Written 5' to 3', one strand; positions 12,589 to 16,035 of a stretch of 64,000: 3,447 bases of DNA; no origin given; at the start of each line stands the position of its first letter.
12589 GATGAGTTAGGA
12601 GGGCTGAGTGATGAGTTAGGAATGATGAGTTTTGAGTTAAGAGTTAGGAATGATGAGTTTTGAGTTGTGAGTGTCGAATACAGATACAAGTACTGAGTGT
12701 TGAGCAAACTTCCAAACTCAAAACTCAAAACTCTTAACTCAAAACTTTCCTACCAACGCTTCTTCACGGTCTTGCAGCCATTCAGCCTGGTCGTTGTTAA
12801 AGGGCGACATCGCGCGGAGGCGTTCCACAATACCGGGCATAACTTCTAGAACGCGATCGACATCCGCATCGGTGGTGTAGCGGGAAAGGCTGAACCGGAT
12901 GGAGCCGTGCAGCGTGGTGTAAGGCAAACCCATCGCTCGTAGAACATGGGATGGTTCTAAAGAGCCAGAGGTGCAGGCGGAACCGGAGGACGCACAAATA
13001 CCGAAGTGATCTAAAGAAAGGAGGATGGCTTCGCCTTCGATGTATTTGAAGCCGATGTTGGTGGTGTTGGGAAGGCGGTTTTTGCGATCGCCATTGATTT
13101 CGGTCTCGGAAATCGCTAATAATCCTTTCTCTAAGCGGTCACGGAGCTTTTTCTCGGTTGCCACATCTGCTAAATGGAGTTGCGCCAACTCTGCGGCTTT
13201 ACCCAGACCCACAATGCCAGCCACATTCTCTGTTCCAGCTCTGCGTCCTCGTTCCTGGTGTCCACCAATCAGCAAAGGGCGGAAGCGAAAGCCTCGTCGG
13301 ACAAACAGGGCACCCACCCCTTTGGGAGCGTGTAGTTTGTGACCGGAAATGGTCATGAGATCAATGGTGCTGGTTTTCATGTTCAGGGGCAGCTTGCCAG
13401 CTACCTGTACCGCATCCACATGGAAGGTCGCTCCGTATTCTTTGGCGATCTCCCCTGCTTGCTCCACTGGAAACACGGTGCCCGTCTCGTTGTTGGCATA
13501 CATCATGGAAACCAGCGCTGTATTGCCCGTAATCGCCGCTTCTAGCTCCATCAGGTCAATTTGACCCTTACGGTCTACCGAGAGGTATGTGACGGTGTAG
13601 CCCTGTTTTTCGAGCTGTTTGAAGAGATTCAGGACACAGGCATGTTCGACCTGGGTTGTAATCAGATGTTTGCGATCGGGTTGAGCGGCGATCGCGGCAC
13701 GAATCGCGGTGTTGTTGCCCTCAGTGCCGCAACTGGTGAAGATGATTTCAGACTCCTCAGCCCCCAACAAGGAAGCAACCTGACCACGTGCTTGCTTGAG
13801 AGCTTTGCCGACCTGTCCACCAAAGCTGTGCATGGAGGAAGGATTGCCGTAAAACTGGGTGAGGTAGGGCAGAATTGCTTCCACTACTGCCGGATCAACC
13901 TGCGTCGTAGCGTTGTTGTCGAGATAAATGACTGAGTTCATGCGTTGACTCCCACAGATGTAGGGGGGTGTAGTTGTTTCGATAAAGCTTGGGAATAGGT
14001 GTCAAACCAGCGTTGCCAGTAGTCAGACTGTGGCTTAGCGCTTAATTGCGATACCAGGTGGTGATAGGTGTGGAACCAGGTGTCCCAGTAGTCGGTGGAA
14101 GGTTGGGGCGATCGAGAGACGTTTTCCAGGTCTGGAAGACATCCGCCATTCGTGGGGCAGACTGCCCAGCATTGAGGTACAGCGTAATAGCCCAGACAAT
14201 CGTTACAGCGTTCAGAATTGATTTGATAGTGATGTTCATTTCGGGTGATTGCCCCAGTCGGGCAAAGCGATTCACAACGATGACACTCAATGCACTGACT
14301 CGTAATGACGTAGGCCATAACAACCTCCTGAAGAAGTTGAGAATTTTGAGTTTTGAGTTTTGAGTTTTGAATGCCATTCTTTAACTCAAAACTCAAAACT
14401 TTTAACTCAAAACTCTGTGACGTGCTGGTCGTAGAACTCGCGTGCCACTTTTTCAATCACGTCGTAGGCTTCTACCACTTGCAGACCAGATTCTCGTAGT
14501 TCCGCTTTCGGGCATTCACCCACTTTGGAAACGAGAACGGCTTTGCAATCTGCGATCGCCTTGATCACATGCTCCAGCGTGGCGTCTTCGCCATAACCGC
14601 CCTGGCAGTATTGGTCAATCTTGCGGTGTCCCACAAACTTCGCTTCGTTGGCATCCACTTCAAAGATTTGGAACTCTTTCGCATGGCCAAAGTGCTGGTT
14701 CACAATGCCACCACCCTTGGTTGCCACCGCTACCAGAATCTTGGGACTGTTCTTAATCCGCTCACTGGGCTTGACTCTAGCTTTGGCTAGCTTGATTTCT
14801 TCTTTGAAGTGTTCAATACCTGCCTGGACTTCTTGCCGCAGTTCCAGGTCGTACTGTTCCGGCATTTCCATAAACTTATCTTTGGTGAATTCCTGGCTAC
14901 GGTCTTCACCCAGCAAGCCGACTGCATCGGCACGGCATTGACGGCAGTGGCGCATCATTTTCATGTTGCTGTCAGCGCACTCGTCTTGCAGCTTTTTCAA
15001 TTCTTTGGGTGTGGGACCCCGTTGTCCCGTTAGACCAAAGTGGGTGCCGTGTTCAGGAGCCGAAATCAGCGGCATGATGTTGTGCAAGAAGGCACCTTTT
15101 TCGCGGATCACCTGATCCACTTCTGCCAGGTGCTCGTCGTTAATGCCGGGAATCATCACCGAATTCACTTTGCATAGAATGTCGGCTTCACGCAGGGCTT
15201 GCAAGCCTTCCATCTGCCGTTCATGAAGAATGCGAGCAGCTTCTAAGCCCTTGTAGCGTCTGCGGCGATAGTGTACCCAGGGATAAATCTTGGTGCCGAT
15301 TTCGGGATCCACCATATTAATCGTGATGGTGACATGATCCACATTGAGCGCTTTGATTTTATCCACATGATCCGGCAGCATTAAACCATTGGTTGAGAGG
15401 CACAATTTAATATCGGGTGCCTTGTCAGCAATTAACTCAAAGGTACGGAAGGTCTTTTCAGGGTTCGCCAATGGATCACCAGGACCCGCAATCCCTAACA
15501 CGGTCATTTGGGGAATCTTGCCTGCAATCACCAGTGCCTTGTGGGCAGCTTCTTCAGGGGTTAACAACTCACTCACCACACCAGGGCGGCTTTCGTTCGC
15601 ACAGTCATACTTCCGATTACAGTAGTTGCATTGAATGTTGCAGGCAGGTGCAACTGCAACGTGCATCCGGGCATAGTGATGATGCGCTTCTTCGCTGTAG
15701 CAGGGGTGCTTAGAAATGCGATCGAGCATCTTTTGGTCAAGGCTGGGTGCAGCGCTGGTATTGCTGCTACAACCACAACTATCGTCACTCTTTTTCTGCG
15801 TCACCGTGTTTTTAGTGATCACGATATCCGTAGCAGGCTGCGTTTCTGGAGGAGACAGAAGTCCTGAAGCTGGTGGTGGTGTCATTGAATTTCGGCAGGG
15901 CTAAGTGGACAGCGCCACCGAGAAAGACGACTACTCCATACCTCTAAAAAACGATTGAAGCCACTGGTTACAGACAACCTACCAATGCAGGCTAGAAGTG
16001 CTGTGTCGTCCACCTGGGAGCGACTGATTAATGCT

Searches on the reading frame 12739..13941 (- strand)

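Call 5: search_protein_families(library=ncbifam, proteins=[window:12739-13941:-])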
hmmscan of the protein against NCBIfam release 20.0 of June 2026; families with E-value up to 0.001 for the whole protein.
window:12739-13941:- (400 aa): 31 families (the best 25 are shown)
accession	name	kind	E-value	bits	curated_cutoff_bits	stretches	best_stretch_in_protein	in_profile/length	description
TIGR03402.1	FeS_nifS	equivalog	3.2e-187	621.9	530.75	1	5-381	1-379/379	cysteine desulfurase NifS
NF010611.0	PRK14012.1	equivalog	3.2e-124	415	548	1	2-382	4-389/406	IscS subfamily cysteine desulfurase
TIGR02006.1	IscS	equivalog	2e-119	399.2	643.2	1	1-382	1-385/402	IscS subfamily cysteine desulfurase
TIGR03403.1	nifS_epsilon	equivalog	1.5e-117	392.6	587.7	1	5-379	1-380/382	NifS family cysteine desulfurase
TIGR03235.1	DNA_S_dndA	equivalog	4.2e-110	368.4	480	1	6-352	1-353/353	cysteine desulfurase DndA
NF002806.0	PRK02948.1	subfamily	2.1e-88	296.9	304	1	4-374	1-374/381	IscS subfamily cysteine desulfurase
TIGR01977.1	am_tr_V_EF2568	hypoth_equivalog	3.7e-50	171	377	1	5-368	1-373/376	cysteine desulfurase family protein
TIGR01979.1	sufS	subfamily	5e-50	170.5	475.1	2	3-227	18-248/403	SufS family cysteine desulfurase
NF040779.1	Sec_lyase_SclA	exception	2.5e-37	128.7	525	1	5-371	1-376/378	selenocysteine lyase SclA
NF041166.1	f2_encap_cargo1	exception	6.5e-37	127.9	800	2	3-216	245-462/623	family 2A encapsulin nanocompartment cargo protein cysteine desulfurase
TIGR01976.1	am_tr_V_VC1184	hypoth_equivalog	5.5e-34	118.1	352.35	2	3-217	18-234/401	cysteine desulfurase-like protein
NF006791.0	PRK09295.1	equivalog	1.4e-27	96.8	661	1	4-216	24-240/406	cysteine desulfurase SufS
NF008126.0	PRK10874.1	equivalog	1.5e-27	96.7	607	1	3-215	19-235/401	cysteine desulfurase CsdA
TIGR03392.1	FeS_syn_CsdA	equivalog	3.3e-27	95.7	493.6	2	3-214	16-231/398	cysteine desulfurase CsdA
TIGR04343.1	egtE_PLP_lyase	equivalog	7.4e-16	57.9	400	1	47-226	55-229/370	ergothioneine biosynthesis PLP-dependent enzyme EgtE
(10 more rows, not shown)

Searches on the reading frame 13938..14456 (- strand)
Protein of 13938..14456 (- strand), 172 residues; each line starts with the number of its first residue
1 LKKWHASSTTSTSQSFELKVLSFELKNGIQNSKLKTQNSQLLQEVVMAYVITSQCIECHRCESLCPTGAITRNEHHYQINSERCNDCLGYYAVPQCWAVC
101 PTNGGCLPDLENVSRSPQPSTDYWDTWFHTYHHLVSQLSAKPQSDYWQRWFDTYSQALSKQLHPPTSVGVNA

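Call 5: search_protein_families(library=ncbifam, proteins=[window:13938-14456:-])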
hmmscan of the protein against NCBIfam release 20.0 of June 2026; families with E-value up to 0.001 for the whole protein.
window:13938-14456:- (172 aa): 27 families (the best 25 are shown)
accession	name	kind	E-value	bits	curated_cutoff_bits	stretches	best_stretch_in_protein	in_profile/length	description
NF033683.1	di_4Fe-4S_YfhL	equivalog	3.3e-19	69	86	1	47-114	1-68/80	YfhL family 4Fe-4S dicluster ferredoxin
NF058577.1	FdxA_fam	equivalog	5e-14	52.2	65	1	47-103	1-51/52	4Fe-4S ferredoxin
NF038196.1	ferrodoxin_EFR1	subfamily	1.1e-07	32.2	75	1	43-103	174-227/242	EFR1 family ferrodoxin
TIGR03224.1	benzo_boxA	equivalog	4.1e-07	29.3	459.2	1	54-115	11-64/411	benzoyl-CoA 2,3-epoxidase subunit BoxA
TIGR01944.1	rnfB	subfamily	2.5e-06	27.2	68.7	1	32-104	93-159/190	RnfABCDGE type electron transport complex subunit B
TIGR04105.1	FeFe_hydrog_B1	subfamily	5.2e-06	25.4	450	1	47-102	105-156/462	monomeric [FeFe] hydrogenase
TIGR04270.1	Rama_corrin_act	subfamily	1.3e-05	23.8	500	1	41-103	465-525/534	methylamine methyltransferase corrinoid protein reductive activase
NF042909.1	FMH_DH_FwdF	exception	2.2e-05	23.7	375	1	46-115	217-284/336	tungsten-dependent formylmethanofuran dehydrogenase subunit FwdF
TIGR02700.1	flavo_MJ0208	hypoth_equivalog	2.4e-05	23.8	251.35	1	47-103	141-192/234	dihydromethanopterin reductase (acceptor)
NF041836.1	rnfB_Methano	equivalog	4e-05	23.2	445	1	48-89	211-251/265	Rnf electron transport complex subunit RnfB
NF010366.0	PRK13795.1-1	equivalog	4e-05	22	745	1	31-87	586-641/667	hypothetical protein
NF040770.1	hetero_SS_HdrA2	exception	4.6e-05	21.7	1100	1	39-103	563-621/777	CoB-CoM heterodisulfide reductase HdrA2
NF005505.0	PRK07118.1-4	equivalog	7.6e-05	22.3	378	1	48-101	211-258/265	Fe-S cluster domain-containing protein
TIGR02951.1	DMSO_dmsB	equivalog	9.9e-05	22.4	214.1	1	46-103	88-146/161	DMSO/selenate family reductase complex B subunit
NF003475.0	PRK05113.1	equivalog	0.00017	21.5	203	1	32-104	93-159/190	electron transport complex subunit RsxB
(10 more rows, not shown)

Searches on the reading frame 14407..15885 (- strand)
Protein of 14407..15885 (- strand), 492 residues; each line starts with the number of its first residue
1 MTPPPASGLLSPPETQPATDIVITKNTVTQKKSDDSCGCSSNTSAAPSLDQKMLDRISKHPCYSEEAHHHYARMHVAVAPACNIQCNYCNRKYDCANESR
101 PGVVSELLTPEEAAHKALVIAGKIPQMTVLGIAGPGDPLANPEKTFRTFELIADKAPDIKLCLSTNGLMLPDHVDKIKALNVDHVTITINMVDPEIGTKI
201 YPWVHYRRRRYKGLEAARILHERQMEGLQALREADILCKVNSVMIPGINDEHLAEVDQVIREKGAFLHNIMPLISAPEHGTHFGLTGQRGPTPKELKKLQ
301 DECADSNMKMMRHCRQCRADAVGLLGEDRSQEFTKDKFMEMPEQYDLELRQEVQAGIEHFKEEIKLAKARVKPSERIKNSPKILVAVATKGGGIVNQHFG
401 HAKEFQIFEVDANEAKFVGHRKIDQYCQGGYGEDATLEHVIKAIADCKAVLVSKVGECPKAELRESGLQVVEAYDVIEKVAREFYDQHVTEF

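Call 5: search_protein_families(library=ncbifam, proteins=[window:14407-15885:-])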
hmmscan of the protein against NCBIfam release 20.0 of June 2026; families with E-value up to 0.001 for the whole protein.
window:14407-15885:- (492 aa): 13 families
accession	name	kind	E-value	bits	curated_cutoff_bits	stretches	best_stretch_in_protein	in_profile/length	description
TIGR01290.1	nifB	equivalog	4.3e-202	671.6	343.65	1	51-485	3-438/441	nitrogenase cofactor biosynthesis protein NifB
TIGR02666.1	moaA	equivalog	7.2e-15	54.8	284.05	1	73-267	11-187/336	GTP 3',8-cyclase MoaA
TIGR02663.1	nifX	equivalog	1.9e-11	44.5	112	1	385-469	3-86/119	nitrogen fixation protein NifX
TIGR04317.1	W_rSAM_matur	equivalog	1.4e-09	37.6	380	1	71-196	3-117/349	tungsten cofactor oxidoreductase radical SAM maturase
TIGR02668.1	moaA_archaeal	equivalog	3e-09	36.3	325.25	1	74-276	12-190/303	GTP 3',8-cyclase MoaA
NF038283.1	viperin_w_prok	equivalog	3.1e-07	29.9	180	1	79-245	9-163/281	viperin family antiviral radical SAM protein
TIGR04545.1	rSAM_ahbD_hemeb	equivalog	3.5e-07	30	500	1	78-274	6-176/339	heme b synthase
NF001199.0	PRK00164.2-1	equivalog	4.2e-07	29.4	231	1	74-276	14-190/308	GTP 3',8-cyclase MoaA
NF041136.1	MrpORP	equivalog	5e-06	26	450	1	354-484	238-360/365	iron-sulfur cluster carrier protein MrpORP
NF040899.1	ryptide_rSAM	equivalog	1.9e-05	23.5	600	1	70-192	96-217/464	radical SAM/SPASM ryptide class RiPP maturase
NF041707.1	rSAM_YhhB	equivalog_domain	8e-05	21.7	445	1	76-191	6-122/369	cyclophane-forming radical SAM/SPASM peptide maturase YhhB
TIGR03977.1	rSAM_pair_HxsC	equivalog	0.00015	20.8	267.9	0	76-190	29-133/292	His-Xaa-Ser system radical SAM maturase HxsC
TIGR04269.1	SAM_SPASM_FxsB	subfamily_domain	0.00078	18.6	370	0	76-216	6-149/363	FxsB family cyclophane-forming radical SAM/SPASM peptide maturase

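Call 13: find_related_loci(query=window:14407-15885:-, collection=genome_contigs, flank=3500)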
Query window:14407-15885:- (492 aa) in genome_contigs; peptide patterns used: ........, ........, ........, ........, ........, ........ (x = any residue, [..] = any of these).
600 stretches matched a pattern (row limit reached: there are more); 600 encode a relative of the query (tblastn E <= 1e-3); the best 80 are kept; 80 distinct loci.
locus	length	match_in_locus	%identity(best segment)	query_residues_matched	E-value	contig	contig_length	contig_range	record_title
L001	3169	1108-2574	91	1-492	0e+0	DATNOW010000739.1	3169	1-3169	MAG TPA_asm: Chroococcidiopsis sp. isolate SMAG_U16465 k141_1273689, whole genome shotgun sequence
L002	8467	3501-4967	87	1-489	0e+0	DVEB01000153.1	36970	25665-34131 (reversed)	MAG TPA_asm: Synechococcales cyanobacterium M55_K2018_004 NODE_325_length_36970_cov_8.029067, whole genome shotgun seque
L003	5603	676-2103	89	14-489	0e+0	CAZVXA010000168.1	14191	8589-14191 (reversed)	MAG TPA_asm: uncultured bacterium isolate SRP319275_co3_141 genome assembly, contig: NODE_4592_length_14191_cov_82.04166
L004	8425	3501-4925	78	1-491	0e+0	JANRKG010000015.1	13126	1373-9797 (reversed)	MAG: Leptolyngbyaceae cyanobacterium bins.59 k141_3270888, whole genome shotgun sequence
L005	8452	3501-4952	77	4-491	0e+0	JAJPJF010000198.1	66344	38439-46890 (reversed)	MAG: Nostocales cyanobacterium Centralia_MAG_434 k107_20110206, whole genome shotgun sequence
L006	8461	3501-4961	77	6-492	0e+0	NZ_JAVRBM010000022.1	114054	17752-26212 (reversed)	MAG: Nostoc sp. ChiQUE01b contig_22, whole genome shotgun sequence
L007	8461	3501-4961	77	6-492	0e+0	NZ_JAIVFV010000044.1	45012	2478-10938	Nostoc sp. CHAB 5836 NODE_44_length_45012_cov_21.243088, whole genome shotgun sequence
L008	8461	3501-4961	77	6-492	0e+0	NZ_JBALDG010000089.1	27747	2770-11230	MAG: Nostoc sp. isolate P14264 bin 5 NODE_683_length_27747_cov_59.665811, whole genome shotgun sequence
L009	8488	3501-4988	76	2-492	0e+0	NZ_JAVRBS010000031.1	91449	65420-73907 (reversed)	MAG: Nostoc sp. ChiVER01 contig_31, whole genome shotgun sequence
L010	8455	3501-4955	77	4-492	0e+0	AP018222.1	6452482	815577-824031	Nostoc linckia NIES-25 DNA, nearly complete genome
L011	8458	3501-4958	77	6-491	0e+0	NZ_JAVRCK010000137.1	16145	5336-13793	MAG: Nostoc sp. DedSLP03 contig_137, whole genome shotgun sequence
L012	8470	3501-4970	75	2-492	0e+0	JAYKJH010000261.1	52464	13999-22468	MAG: Nostocaceae cyanobacterium isolate 827261 NODE_67267705, whole genome shotgun sequence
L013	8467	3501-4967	76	4-492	0e+0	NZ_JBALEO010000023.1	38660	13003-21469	MAG: Nostoc sp. isolate P8219 bin 29 NODE_445_length_38660_cov_72.254739, whole genome shotgun sequence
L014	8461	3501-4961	76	6-492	0e+0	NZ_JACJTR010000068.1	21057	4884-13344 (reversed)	Nostoc sp. FACHB-892 contig68, whole genome shotgun sequence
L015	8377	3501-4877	81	32-492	0e+0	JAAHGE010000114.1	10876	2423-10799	MAG: Desertifilum sp. SIO1I2 1I2_NODE_114, whole genome shotgun sequence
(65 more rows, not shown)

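Call 30: find_encoding_contigs(protein=window:14407-15885:-, flank=3000, max_places=6)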
Protein window:14407-15885:- (492 aa): no gene with exactly this product is on record in the collection.

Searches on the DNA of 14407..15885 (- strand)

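Call 84: search_rna_families(sources=[L010, L024, L070, L065], threshold=evalue, max_evalue=1)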
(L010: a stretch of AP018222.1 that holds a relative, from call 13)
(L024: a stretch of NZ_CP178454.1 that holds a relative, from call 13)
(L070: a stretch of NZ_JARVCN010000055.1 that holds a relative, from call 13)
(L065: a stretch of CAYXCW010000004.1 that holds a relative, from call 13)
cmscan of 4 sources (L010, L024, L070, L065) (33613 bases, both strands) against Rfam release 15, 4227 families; matches with E-value up to 1: 9.
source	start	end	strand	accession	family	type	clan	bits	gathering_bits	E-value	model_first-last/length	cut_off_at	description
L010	6872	6961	-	RF03664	MIR6288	Gene; miRNA;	-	37.2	74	0.00042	1-92/92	no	MIR6288 microRNA precursor family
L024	4921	5005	-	RF03964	mir-H1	Gene; miRNA;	-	34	97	0.048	1-85/85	no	mir-H1 microRNA precursor family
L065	646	804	+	RF04209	MIR7533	Gene; miRNA;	-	32.2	230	0.0072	41-209/249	no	MIR7533 microRNA precursor family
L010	4949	5097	-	RF04119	MIR1858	Gene; miRNA;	-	28.8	137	0.45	35-169/197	no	MIR1858 microRNA precursor family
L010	6872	6961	+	RF03664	MIR6288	Gene; miRNA;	-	28.4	74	0.094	1-92/92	no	MIR6288 microRNA precursor family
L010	4935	5098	-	RF01911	MIR2118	Gene; miRNA;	-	28.2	85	0.12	1-170/170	no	MIR2118 microRNA precursor family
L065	5346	5425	-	RF03284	mir-4637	Gene; miRNA;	-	28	89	0.17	1-84/84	no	mir-4637 microRNA precursor family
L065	6637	6722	+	RF03714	MIR774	Gene; miRNA;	-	26.1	80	0.62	1-98/98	no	MIR774 microRNA precursor family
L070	1571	1641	+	RF02503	Atu_C9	Gene; sRNA;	-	20.4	40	0.17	1-192/192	no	Rhizobiales sRNA Atu_C9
